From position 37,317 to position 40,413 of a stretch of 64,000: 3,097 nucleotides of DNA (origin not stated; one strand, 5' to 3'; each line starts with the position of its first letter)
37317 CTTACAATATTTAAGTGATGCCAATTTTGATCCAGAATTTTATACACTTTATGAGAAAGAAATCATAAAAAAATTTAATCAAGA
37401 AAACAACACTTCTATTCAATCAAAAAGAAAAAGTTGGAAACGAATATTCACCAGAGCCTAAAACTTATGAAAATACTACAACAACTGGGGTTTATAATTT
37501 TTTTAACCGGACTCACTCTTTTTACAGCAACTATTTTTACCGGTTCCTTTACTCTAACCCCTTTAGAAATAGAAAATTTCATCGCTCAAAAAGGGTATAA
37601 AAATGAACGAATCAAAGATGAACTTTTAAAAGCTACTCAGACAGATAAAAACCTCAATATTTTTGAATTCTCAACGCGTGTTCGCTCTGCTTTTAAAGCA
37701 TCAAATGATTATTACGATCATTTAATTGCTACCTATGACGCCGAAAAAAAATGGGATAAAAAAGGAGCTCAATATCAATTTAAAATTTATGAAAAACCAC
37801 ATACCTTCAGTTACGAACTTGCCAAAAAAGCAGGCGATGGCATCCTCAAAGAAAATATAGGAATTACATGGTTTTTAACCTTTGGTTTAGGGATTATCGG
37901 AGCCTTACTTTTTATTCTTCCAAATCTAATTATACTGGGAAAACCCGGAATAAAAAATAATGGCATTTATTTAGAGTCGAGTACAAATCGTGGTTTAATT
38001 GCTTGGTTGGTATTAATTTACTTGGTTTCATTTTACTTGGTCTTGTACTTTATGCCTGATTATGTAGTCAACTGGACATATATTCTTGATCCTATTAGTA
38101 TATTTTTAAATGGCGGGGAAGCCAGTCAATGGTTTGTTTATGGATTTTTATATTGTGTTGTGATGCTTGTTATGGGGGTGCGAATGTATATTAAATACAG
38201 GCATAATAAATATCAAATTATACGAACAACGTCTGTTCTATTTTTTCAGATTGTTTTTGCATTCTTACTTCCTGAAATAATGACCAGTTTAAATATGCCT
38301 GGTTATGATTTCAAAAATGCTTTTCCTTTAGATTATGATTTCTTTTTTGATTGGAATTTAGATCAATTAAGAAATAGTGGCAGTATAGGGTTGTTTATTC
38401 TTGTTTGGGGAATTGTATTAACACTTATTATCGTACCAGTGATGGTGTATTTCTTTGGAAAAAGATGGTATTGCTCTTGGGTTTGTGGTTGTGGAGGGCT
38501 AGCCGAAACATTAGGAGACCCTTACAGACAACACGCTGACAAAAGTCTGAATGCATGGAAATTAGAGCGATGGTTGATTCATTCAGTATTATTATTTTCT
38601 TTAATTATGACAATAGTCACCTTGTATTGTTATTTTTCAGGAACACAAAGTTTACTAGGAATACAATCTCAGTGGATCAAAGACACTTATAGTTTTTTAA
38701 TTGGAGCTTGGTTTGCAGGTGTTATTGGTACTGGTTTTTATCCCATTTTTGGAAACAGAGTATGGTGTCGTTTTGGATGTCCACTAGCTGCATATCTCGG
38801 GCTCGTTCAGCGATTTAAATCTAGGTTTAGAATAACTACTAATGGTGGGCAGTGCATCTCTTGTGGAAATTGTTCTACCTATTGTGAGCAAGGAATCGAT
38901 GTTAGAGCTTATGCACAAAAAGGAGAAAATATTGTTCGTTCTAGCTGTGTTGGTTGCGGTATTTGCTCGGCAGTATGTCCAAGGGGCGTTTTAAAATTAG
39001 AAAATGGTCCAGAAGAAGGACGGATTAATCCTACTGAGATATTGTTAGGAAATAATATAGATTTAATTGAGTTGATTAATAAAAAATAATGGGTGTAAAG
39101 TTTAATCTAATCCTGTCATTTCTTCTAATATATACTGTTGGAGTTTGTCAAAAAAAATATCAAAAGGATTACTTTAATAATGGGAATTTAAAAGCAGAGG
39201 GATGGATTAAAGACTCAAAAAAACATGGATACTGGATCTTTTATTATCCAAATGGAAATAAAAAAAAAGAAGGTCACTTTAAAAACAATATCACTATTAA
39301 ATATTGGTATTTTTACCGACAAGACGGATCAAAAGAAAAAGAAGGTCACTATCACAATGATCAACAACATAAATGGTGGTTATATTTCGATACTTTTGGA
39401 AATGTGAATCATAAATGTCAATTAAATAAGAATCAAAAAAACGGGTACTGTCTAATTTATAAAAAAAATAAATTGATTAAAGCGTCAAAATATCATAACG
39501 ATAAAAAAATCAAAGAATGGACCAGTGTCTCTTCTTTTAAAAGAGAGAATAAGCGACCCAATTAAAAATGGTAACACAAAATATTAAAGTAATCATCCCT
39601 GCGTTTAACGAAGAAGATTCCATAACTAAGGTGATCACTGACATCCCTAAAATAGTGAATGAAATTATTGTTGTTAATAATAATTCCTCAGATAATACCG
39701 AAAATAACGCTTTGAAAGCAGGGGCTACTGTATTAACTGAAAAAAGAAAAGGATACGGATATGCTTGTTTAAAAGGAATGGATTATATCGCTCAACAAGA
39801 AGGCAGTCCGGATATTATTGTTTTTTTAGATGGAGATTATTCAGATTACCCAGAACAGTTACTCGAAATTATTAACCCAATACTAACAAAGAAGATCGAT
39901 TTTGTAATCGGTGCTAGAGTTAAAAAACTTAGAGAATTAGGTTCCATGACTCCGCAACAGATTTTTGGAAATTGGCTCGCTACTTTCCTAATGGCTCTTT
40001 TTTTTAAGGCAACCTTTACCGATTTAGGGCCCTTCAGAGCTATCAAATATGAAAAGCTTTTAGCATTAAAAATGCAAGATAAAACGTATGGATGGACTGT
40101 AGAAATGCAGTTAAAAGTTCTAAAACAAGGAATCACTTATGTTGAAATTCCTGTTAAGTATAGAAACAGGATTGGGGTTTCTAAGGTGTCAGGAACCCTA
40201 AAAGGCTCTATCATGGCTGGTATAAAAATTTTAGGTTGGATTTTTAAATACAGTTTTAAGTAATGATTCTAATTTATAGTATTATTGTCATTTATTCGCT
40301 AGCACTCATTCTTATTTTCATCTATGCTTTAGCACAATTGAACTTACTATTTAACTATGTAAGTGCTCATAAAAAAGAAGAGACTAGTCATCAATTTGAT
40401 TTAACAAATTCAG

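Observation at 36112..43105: Seven translationally coupled genes joining an NAD(P)H/FAD oxidoreductase and NapH-like polyferredoxin pair to a three-enzyme membrane glycosylation module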

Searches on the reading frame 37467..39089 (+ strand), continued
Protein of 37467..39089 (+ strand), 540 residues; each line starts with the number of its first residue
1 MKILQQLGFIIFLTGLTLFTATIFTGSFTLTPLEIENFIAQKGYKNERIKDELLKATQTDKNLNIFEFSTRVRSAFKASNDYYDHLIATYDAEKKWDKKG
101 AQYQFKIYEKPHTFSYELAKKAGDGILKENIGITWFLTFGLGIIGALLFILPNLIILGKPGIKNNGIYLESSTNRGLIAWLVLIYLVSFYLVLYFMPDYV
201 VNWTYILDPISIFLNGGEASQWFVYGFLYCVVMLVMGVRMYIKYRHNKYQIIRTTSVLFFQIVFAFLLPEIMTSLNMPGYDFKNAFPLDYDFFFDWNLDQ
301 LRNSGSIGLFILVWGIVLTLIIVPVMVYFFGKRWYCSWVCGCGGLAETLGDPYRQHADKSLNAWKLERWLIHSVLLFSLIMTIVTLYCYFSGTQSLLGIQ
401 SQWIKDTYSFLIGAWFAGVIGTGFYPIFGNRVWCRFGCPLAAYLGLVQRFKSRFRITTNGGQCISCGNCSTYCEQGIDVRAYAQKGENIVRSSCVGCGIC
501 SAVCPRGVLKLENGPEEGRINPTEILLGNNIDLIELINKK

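Call 86: search_protein_families(library=pfam, proteins=[P0435, P0442, P0455, P0464, P0482, P0485, P0498, P0500, P0503, P0493], max_evalue=0.00001)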
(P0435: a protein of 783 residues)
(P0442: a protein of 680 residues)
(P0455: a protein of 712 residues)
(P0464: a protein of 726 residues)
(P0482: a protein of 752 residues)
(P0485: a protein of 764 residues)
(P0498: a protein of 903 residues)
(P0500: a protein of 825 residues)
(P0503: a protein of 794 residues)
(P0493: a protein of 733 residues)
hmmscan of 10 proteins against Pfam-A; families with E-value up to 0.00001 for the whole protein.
P0435 (783 aa): 11 families
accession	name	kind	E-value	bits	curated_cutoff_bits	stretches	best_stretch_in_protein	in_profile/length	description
PF13738.12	Pyr_redox_3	-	1.3e-44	153.1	30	1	75-327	1-281/305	Pyridine nucleotide-disulphide oxidoreductase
PF07992.20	Pyr_redox_2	-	1.1e-26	94.4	26.1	1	72-327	1-251/291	Pyridine nucleotide-disulphide oxidoreductase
PF03486.20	HI0933_like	-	1.5e-11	44.7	50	0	125-204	95-175/244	HI0933-like protein Rossmann domain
PF00037.32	Fer4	-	1.3e-09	37.9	21.1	1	747-764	6-23/24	4Fe-4S binding domain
PF00070.33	Pyr_redox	-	2.4e-09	38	22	1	223-290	1-70/82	Pyridine nucleotide-disulphide oxidoreductase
PF14697.11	Fer4_21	-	3.7e-09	37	35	1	713-763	5-56/59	4Fe-4S dicluster domain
PF00890.30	FAD_binding_2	-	1.4e-08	34.8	20.4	1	73-191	1-104/414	FAD binding domain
PF12838.12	Fer4_7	-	2.1e-08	34.9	27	1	715-763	1-52/52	4Fe-4S dicluster domain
PF13187.11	Fer4_9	-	3.7e-07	30.5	27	1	715-763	1-51/52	4Fe-4S dicluster domain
PF13237.11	Fer4_10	-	7.9e-07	29.4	25.5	1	711-760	4-53/53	4Fe-4S dicluster domain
PF01266.30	DAO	-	3.3e-06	27.3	27.9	0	73-106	1-35/353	FAD dependent oxidoreductase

P0442 (680 aa): 7 families
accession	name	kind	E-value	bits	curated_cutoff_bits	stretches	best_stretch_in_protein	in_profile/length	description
PF13738.12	Pyr_redox_3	-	4.3e-27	95.6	30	1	75-329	2-282/305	Pyridine nucleotide-disulphide oxidoreductase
PF07992.20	Pyr_redox_2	-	7.3e-22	78.6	26.1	1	72-328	2-251/291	Pyridine nucleotide-disulphide oxidoreductase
PF14697.11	Fer4_21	-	8.1e-08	32.7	35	1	621-670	5-55/59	4Fe-4S dicluster domain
PF03486.20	HI0933_like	-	4.9e-07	29.9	50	0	72-102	2-32/244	HI0933-like protein Rossmann domain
PF12801.12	Fer4_5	-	6.4e-07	29.7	22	0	575-611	3-39/48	4Fe-4S binding domain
PF01266.30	DAO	-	1.1e-06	28.9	27.9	0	72-106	1-37/353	FAD dependent oxidoreductase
PF00070.33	Pyr_redox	-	4.3e-06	27.6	22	0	225-290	2-69/82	Pyridine nucleotide-disulphide oxidoreductase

P0455 (712 aa): 11 families
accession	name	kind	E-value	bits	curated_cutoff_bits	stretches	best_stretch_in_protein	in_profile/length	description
PF13738.12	Pyr_redox_3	-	3.6e-33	115.6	30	1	81-338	2-281/305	Pyridine nucleotide-disulphide oxidoreductase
PF07992.20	Pyr_redox_2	-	2.2e-24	86.9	26.1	1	78-338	2-251/291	Pyridine nucleotide-disulphide oxidoreductase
PF00070.33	Pyr_redox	-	2.4e-10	41.2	22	1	233-300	1-70/82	Pyridine nucleotide-disulphide oxidoreductase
PF00037.32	Fer4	-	5.9e-09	35.8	21.1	0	674-690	6-22/24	4Fe-4S binding domain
PF14697.11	Fer4_21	-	3e-08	34.1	35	1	640-691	5-57/59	4Fe-4S dicluster domain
PF13434.12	Lys_Orn_oxgnase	-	1.5e-07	31.3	21.3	0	166-266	117-226/339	L-lysine 6-monooxygenase/L-ornithine 5-monooxygenase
PF13237.11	Fer4_10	-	2.4e-07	31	25.5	1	638-687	4-53/53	4Fe-4S dicluster domain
PF13187.11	Fer4_9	-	4.6e-07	30.2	27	1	642-690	1-51/52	4Fe-4S dicluster domain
PF03486.20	HI0933_like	-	8e-07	29.2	50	0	78-109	2-33/244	HI0933-like protein Rossmann domain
PF01494.25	FAD_binding_3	-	2.3e-06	27.5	22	0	78-110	3-35/349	FAD binding domain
PF12838.12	Fer4_7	-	3.3e-06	27.9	27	1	642-690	1-52/52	4Fe-4S dicluster domain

P0464 (726 aa): 14 families
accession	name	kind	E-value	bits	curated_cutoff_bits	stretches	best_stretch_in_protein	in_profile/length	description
PF13738.12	Pyr_redox_3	-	1.1e-35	123.9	30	1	104-359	2-278/305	Pyridine nucleotide-disulphide oxidoreductase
PF07992.20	Pyr_redox_2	-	1.9e-27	96.9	26.1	1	101-363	2-254/291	Pyridine nucleotide-disulphide oxidoreductase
PF00037.32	Fer4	-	1.8e-09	37.4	21.1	0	684-701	6-23/24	4Fe-4S binding domain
PF00070.33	Pyr_redox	-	2.1e-09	38.2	22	1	256-323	1-69/82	Pyridine nucleotide-disulphide oxidoreductase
PF13187.11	Fer4_9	-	1.7e-08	34.8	27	1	652-700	1-51/52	4Fe-4S dicluster domain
PF13237.11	Fer4_10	-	1.9e-08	34.5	25.5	1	650-697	6-53/53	4Fe-4S dicluster domain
PF14697.11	Fer4_21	-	2e-08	34.7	35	1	650-701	5-57/59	4Fe-4S dicluster domain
PF12837.12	Fer4_6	-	1.1e-07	31.9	25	0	684-701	7-24/24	4Fe-4S binding domain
PF12838.12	Fer4_7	-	1.5e-07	32.2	27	1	652-700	1-52/52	4Fe-4S dicluster domain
PF12831.13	FAD_oxidored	-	5.1e-07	29.8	27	0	101-131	1-31/416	FAD dependent oxidoreductase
PF01266.30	DAO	-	6e-07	29.7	27.9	0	101-133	1-34/353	FAD dependent oxidoreductase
PF12800.12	Fer4_4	-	2.6e-06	27.7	24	0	684-699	2-17/17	4Fe-4S binding domain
PF03486.20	HI0933_like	-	8e-06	25.9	50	0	101-132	2-33/244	HI0933-like protein Rossmann domain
PF12801.12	Fer4_5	-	9.4e-06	25.9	22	1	605-642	4-41/48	4Fe-4S binding domain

P0482 (752 aa): 10 families
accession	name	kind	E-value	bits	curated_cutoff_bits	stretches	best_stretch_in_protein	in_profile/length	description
PF13738.12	Pyr_redox_3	-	2.5e-22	79.9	30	1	81-324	1-269/305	Pyridine nucleotide-disulphide oxidoreductase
PF03486.20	HI0933_like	-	5.4e-11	42.8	50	0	136-201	99-167/244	HI0933-like protein Rossmann domain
PF07992.20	Pyr_redox_2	-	8.7e-11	42.2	26.1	1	78-322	1-237/291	Pyridine nucleotide-disulphide oxidoreductase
PF12801.12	Fer4_5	-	2.1e-09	37.6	22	0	533-570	2-39/48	4Fe-4S binding domain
PF14697.11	Fer4_21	-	2.4e-09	37.6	35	1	685-736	5-57/59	4Fe-4S dicluster domain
PF01266.30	DAO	-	1.6e-07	31.7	27.9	0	155-205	158-213/353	FAD dependent oxidoreductase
PF00037.32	Fer4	-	1.7e-07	31.2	21.1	1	719-736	6-23/24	4Fe-4S binding domain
PF12838.12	Fer4_7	-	2.7e-07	31.4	27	1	687-735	1-52/52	4Fe-4S dicluster domain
PF13187.11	Fer4_9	-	3.8e-06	27.3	27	1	687-735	1-51/52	4Fe-4S dicluster domain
PF13534.11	Fer4_17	-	9.7e-06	26.5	22.2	0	720-736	1-17/61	4Fe-4S dicluster domain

P0485 (764 aa): 16 families
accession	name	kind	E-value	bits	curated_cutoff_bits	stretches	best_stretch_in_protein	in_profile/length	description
PF13738.12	Pyr_redox_3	-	6.3e-39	134.5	30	1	79-338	1-283/305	Pyridine nucleotide-disulphide oxidoreductase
PF07992.20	Pyr_redox_2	-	9e-27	94.7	26.1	1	76-337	1-253/291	Pyridine nucleotide-disulphide oxidoreductase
PF03486.20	HI0933_like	-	5.5e-10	39.5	50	0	77-108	2-33/244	HI0933-like protein Rossmann domain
PF00890.30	FAD_binding_2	-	6.2e-10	39.3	20.4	1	77-107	1-31/414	FAD binding domain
PF14697.11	Fer4_21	-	1e-09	38.8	35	1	690-741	4-56/59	4Fe-4S dicluster domain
PF00037.32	Fer4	-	2.8e-09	36.8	21.1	1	725-742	6-23/24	4Fe-4S binding domain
PF00070.33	Pyr_redox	-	5.8e-08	33.6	22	0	229-291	2-66/82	Pyridine nucleotide-disulphide oxidoreductase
PF01134.28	GIDA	-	6e-08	32.6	22.1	0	77-106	1-30/391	Glucose inhibited division protein A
PF12838.12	Fer4_7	-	2.1e-07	31.7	27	1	693-741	1-52/52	4Fe-4S dicluster domain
PF13237.11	Fer4_10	-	2.9e-07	30.7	25.5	1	690-738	5-53/53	4Fe-4S dicluster domain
PF01266.30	DAO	-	5.4e-07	29.9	27.9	1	77-110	1-35/353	FAD dependent oxidoreductase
PF12837.12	Fer4_6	-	5.6e-07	29.7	25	0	725-742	7-24/24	4Fe-4S binding domain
PF13187.11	Fer4_9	-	1e-06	29.1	27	1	693-741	1-51/52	4Fe-4S dicluster domain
PF01946.23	Thi4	-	1.7e-06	27.9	26.2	0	76-107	18-50/235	Thi4 family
PF12801.12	Fer4_5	-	2.2e-06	28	22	0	546-582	3-39/48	4Fe-4S binding domain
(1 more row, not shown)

P0498 (903 aa): 13 families
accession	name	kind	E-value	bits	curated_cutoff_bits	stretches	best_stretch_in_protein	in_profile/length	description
PF13738.12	Pyr_redox_3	-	4.6e-37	128.3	30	1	116-391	1-289/305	Pyridine nucleotide-disulphide oxidoreductase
PF07992.20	Pyr_redox_2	-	6.9e-24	85.2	26.1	1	113-381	1-251/291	Pyridine nucleotide-disulphide oxidoreductase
PF00890.30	FAD_binding_2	-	2.2e-09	37.5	20.4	1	114-145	1-32/414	FAD binding domain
PF03486.20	HI0933_like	-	3.4e-09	37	50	0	114-145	2-33/244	HI0933-like protein Rossmann domain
PF13187.11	Fer4_9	-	3.5e-08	33.8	27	1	833-880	1-50/52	4Fe-4S dicluster domain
PF00070.33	Pyr_redox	-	6.5e-08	33.4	22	0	271-334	2-67/82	Pyridine nucleotide-disulphide oxidoreductase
PF14697.11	Fer4_21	-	8.3e-08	32.7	35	1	831-881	5-56/59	4Fe-4S dicluster domain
PF00037.32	Fer4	-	1.3e-07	31.6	21.1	0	865-882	6-23/24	4Fe-4S binding domain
PF12838.12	Fer4_7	-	3.6e-07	31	27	1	833-880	1-51/52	4Fe-4S dicluster domain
PF01266.30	DAO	-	9.4e-07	29.1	27.9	0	114-181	1-58/353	FAD dependent oxidoreductase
PF13434.12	Lys_Orn_oxgnase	-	7.2e-06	25.8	21.3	0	209-291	128-211/339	L-lysine 6-monooxygenase/L-ornithine 5-monooxygenase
PF13183.11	Fer4_8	-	7.9e-06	26.8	27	0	861-879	48-66/68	4Fe-4S dicluster domain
PF01946.23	Thi4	-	8.2e-06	25.7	26.2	0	113-143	18-49/235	Thi4 family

P0500 (825 aa): 8 families
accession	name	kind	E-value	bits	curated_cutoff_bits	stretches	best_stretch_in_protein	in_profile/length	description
PF13738.12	Pyr_redox_3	-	2.5e-34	119.4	30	1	86-340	1-281/305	Pyridine nucleotide-disulphide oxidoreductase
PF07992.20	Pyr_redox_2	-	7.9e-23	81.7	26.1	1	84-341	2-254/291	Pyridine nucleotide-disulphide oxidoreductase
PF12801.12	Fer4_5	-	1.3e-09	38.3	22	1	702-737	7-42/48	4Fe-4S binding domain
PF00070.33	Pyr_redox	-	2.4e-09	38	22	1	234-304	1-72/82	Pyridine nucleotide-disulphide oxidoreductase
PF13237.11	Fer4_10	-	9.1e-07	29.2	25.5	1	740-789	2-53/53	4Fe-4S dicluster domain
PF13187.11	Fer4_9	-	1.4e-06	28.6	27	1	746-792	1-51/52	4Fe-4S dicluster domain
PF14697.11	Fer4_21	-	2.2e-06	28.1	35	1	743-791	4-55/59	4Fe-4S dicluster domain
PF12838.12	Fer4_7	-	8.7e-06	26.6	27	0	746-792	1-52/52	4Fe-4S dicluster domain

P0503 (794 aa): 14 families
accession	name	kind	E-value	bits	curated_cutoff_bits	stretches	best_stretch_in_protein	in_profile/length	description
PF13738.12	Pyr_redox_3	-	3.1e-44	151.9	30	1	83-338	1-281/305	Pyridine nucleotide-disulphide oxidoreductase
PF07992.20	Pyr_redox_2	-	1.5e-27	97.2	26.1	1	80-340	1-254/291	Pyridine nucleotide-disulphide oxidoreductase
PF03486.20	HI0933_like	-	9.4e-12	45.3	50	0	80-112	1-33/244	HI0933-like protein Rossmann domain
PF01266.30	DAO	-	7.4e-10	39.3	27.9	0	81-114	1-35/353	FAD dependent oxidoreductase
PF01134.28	GIDA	-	1.4e-09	38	22.1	0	81-108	1-28/391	Glucose inhibited division protein A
PF00890.30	FAD_binding_2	-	2.4e-09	37.3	20.4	1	81-114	1-34/414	FAD binding domain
PF00070.33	Pyr_redox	-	2.3e-08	34.8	22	1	234-301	2-70/82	Pyridine nucleotide-disulphide oxidoreductase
PF12801.12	Fer4_5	-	9.9e-08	32.3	22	0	570-602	8-39/48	4Fe-4S binding domain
PF12831.13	FAD_oxidored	-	1.3e-06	28.4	27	0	81-111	1-31/416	FAD dependent oxidoreductase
PF13237.11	Fer4_10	-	2.3e-06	27.9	25.5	1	715-764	2-53/53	4Fe-4S dicluster domain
PF13187.11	Fer4_9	-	3.3e-06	27.4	27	1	721-767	1-51/52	4Fe-4S dicluster domain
PF13450.12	NAD_binding_8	-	3.8e-06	27.5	21.9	0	84-137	1-55/68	NAD(P)-binding Rossmann-like domain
PF01946.23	Thi4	-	4.6e-06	26.5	26.2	0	80-110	18-49/235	Thi4 family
PF14697.11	Fer4_21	-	5e-06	27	35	1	718-767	4-56/59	4Fe-4S dicluster domain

P0493 (733 aa): 11 families
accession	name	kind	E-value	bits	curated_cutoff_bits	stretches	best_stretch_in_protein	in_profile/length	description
PF13738.12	Pyr_redox_3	-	1.8e-40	139.6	30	1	84-338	1-281/305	Pyridine nucleotide-disulphide oxidoreductase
PF07992.20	Pyr_redox_2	-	2e-20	73.9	26.1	1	81-341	1-256/291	Pyridine nucleotide-disulphide oxidoreductase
PF03486.20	HI0933_like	-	2.9e-12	47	50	1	138-227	99-190/244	HI0933-like protein Rossmann domain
PF14697.11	Fer4_21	-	1.5e-08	35.1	35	1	658-708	5-56/59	4Fe-4S dicluster domain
PF00037.32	Fer4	-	1.1e-07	31.8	21.1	0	692-709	6-23/24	4Fe-4S binding domain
PF12838.12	Fer4_7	-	1.3e-07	32.4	27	1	660-708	1-52/52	4Fe-4S dicluster domain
PF00070.33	Pyr_redox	-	2.3e-07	31.7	22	0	235-300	2-69/82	Pyridine nucleotide-disulphide oxidoreductase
PF12837.12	Fer4_6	-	8.8e-07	29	25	0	692-709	7-24/24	4Fe-4S binding domain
PF00890.30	FAD_binding_2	-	4.5e-06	26.6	20.4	0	82-116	1-35/414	FAD binding domain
PF13187.11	Fer4_9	-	4.8e-06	26.9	27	0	660-708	1-51/52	4Fe-4S dicluster domain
PF01266.30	DAO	-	6.4e-06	26.4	27.9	0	82-115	1-35/353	FAD dependent oxidoreductase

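Call 91: search_protein_families(library=pfam, proteins=[L002:15758-16786:+, L002:17605-18441:-, L169:7851-8615:+, L169:11820-12212:+, L097:7871-8296:+], max_evalue=0.01)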
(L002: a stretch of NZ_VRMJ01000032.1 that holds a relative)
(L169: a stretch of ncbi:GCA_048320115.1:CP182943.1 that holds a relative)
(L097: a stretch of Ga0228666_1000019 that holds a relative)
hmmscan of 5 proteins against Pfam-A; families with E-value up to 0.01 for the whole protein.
L002:15758-16786:+ (342 aa): 8 families
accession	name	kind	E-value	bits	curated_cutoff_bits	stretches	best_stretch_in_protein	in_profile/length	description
PF13377.12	Peripla_BP_3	-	6.8e-29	101.5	26.5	1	175-338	1-167/167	Periplasmic binding protein-like domain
PF00532.27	Peripla_BP_1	-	5.2e-20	72.5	22.2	1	61-318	1-265/281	Periplasmic binding proteins and sugar binding domain of LacI family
PF13407.12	Peripla_BP_4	-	1.3e-19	71.2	35.1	1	64-314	1-255/258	Periplasmic binding protein domain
PF00356.27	LacI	-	9.1e-15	54.6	27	1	5-50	1-46/46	Bacterial regulatory proteins, lacI family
PF02796.21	HTH_7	-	0.0031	18.1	23.8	0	5-26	23-44/45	Helix-turn-helix domain of resolvase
PF01381.28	HTH_3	-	0.0042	17.5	23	0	4-38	10-44/55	Helix-turn-helix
PF13412.12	HTH_24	-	0.0077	16.2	21.9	0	3-25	17-39/48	Winged helix-turn-helix DNA-binding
PF04967.18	HTH_10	-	0.008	16.4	23.1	0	2-26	22-46/53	HTH DNA binding domain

L002:17605-18441:- (278 aa): 3 families
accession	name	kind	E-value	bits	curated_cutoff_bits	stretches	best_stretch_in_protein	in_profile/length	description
PF01832.25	Glucosaminidase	-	1.3e-39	136.1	30.2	1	75-203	2-123/123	Mannosyl-glycoprotein endo-beta-N-acetylglucosaminidase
PF01476.26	LysM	-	3.4e-16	59.4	20.9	1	236-276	1-41/43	LysM domain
PF23473.1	LysM3_LYK4_5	-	0.0083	16.6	29.3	0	236-269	5-38/48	LYK4/5 LysM3 domain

L169:7851-8615:+ (254 aa): 0 families

L169:11820-12212:+ (130 aa): 0 families

L097:7871-8296:+ (141 aa): 2 families
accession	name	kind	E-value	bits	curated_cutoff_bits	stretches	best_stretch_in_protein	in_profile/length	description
PF04973.17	NMN_transporter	-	0.00039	20.9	27.3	1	21-119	8-101/175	Nicotinamide mononucleotide transporter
PF02411.20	MerT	-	0.0028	18.1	32.9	0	17-42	14-39/116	MerT mercuric transport protein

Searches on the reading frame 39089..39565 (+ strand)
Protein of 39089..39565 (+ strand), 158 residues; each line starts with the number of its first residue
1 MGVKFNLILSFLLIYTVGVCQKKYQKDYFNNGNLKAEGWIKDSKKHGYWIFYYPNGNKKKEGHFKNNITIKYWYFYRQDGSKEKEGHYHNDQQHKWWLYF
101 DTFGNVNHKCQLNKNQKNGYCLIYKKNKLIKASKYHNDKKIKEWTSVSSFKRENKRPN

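Call 3: search_protein_families(library=pfam, proteins=[window:39089-39565:+], max_evalue=0.01)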
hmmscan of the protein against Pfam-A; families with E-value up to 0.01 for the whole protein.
window:39089-39565:+ (158 aa): 1 family
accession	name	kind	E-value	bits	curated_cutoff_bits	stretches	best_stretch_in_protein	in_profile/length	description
PF07661.19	MORN_2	-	5.6e-05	23.3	29.6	1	45-66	1-22/22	MORN repeat variant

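Call 4: search_protein_families(library=ncbifam, proteins=[window:39089-39565:+], max_evalue=0.01)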
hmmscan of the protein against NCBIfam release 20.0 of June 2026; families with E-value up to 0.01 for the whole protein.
window:39089-39565:+ (158 aa): 0 families

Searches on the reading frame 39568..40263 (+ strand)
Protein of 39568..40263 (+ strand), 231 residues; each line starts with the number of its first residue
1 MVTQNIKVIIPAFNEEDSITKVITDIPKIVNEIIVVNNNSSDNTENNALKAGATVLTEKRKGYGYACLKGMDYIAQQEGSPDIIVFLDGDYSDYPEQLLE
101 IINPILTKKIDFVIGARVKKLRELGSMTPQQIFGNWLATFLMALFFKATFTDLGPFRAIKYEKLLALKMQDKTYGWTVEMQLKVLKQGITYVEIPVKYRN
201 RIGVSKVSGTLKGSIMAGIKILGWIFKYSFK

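Call 3: search_protein_families(library=pfam, proteins=[window:39568-40263:+], max_evalue=0.01)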
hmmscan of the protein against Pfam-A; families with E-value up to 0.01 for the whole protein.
window:39568-40263:+ (231 aa): 2 families
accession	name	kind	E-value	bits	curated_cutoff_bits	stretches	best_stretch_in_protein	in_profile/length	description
PF00535.33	Glycos_transf_2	-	8.6e-20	71.8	23.3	1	8-152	2-152/168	Glycosyl transferase family 2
PF13641.12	Glyco_tranf_2_3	-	1e-06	29.4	27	1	5-157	2-151/230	Glycosyltransferase like family 2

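Call 4: search_protein_families(library=ncbifam, proteins=[window:39568-40263:+], max_evalue=0.01)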
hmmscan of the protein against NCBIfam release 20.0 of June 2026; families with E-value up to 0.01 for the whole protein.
window:39568-40263:+ (231 aa): 11 families
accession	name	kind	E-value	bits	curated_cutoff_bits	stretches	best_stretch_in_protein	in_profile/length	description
TIGR04182.1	glyco_TIGR04182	equivalog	1.9e-32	112.8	325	1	6-228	2-217/293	S-layer glycoprotein N-glycosyltransferase AglJ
NF058614.1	PPMAGASynPpgS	equivalog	5.3e-17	62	370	1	7-127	3-123/226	polyprenyl-phospho-N-acetylgalactosaminyl synthase PpgS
NF041391.1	DPhHxTase_Halo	equivalog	2.5e-15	56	375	1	12-213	3-198/213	dolichyl-phosphate hexose transferase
NF010496.0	PRK13915.1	equivalog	2.7e-15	56.3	262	1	4-125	31-163/307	glucosyl-3-phosphoglycerate synthase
NF041865.1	EpsU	equivalog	2.4e-12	46.5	700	1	4-148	39-182/394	exopolysaccharide biosynthesis GT2 family glycosyltransferase EpsU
TIGR04283.1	glyco_like_mftF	equivalog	2.1e-08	34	182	1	7-108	2-99/221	TIGR04283 family arsenosugar biosynthesis glycosyltransferase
NF038302.1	EPS_HpsE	equivalog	1.2e-05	24.5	300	1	5-93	2-99/307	hormogonium polysaccharide biosynthesis glycosyltransferase HpsE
TIGR03937.1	PgaC_IcaA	equivalog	0.00043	19.4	422.3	1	4-47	45-91/407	poly-beta-1,6-N-acetyl-D-glucosamine synthase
NF007986.1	PRK10714.1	equivalog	0.0033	16.5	529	1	4-103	6-113/316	undecaprenyl-phosphate 4-deoxy-4-formamido-L-arabinose transferase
NF038299.1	EPS_HpsN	equivalog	0.0036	16.3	425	1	5-103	2-103/317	hormogonium polysaccharide biosynthesis glycosyltransferase HpsN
NF045692.1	OglycostaseCruG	equivalog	0.0052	15.8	600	1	5-48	42-88/386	2'-O-glycosyltransferase CruG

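Call 54: search_solved_structures(query=window:39568-40263:+, max_evalue=0.0001)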
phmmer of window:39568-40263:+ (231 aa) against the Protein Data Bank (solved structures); distinct sequences matched with E-value up to 0.0001: 7.
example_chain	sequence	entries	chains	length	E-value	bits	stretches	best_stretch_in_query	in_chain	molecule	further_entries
7pdo_A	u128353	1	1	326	4.8e-08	36.2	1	5-126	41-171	Glucosyl-3-phosphoglycerate synthase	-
7p5l_A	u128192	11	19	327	4.8e-08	36.2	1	5-126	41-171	Glucosyl-3-phosphoglycerate synthase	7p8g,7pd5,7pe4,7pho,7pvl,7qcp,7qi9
3ckj_A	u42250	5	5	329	1.9e-07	34.3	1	4-108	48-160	Putative uncharacterized protein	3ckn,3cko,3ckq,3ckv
4y6n_A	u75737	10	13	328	2.3e-07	34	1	4-109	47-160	Glucosyl-3-phosphoglycerate synthase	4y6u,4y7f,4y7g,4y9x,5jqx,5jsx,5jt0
3e25_A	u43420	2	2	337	2.4e-07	33.9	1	4-109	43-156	Putative uncharacterized protein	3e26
4ddz_A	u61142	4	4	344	2.6e-07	33.8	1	4-109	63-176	GLUCOSYL-3-PHOSPHOGLYCERATE SYNTHASE (GpgS) | Glucosyl-3-phosphoglycerate synthase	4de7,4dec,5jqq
5mlz_A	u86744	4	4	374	2.9e-05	27.1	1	4-121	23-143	Dolichol monophosphate mannose synthase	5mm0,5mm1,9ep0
